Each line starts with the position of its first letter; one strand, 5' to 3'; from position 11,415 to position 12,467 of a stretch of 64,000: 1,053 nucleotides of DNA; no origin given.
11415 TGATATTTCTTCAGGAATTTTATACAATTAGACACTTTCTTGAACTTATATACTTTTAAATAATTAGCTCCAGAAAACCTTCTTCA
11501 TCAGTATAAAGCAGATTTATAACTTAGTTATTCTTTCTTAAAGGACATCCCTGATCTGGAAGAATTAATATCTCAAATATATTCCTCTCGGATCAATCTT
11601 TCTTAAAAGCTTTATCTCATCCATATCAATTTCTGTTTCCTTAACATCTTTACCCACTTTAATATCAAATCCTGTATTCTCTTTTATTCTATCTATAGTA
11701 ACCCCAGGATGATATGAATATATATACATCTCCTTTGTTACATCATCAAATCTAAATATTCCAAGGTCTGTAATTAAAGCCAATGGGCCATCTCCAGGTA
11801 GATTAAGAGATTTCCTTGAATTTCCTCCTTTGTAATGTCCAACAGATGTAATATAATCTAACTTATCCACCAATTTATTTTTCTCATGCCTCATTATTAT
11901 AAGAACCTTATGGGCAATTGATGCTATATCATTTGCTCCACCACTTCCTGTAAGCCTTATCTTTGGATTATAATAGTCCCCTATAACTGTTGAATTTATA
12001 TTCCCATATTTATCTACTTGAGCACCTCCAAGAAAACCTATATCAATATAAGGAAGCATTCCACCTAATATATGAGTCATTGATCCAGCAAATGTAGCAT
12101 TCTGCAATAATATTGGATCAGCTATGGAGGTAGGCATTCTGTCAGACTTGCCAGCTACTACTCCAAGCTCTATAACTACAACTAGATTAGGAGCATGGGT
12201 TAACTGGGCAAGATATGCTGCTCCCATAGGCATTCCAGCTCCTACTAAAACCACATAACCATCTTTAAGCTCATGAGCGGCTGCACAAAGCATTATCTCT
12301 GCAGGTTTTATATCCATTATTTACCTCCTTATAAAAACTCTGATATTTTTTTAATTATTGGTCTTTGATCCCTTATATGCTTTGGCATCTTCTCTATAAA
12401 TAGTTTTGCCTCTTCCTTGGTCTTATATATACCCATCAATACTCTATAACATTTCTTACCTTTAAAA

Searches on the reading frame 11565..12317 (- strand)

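Call 73: search_protein_families(library=pfam, proteins=[window:11565-12317:-], max_evalue=0.00001)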
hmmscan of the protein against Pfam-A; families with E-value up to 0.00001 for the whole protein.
window:11565-12317:- (250 aa): 1 family
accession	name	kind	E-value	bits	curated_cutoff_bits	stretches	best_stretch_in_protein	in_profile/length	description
PF01144.29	CoA_trans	-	1.5e-34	119.7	23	1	12-214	7-217/217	Coenzyme A transferase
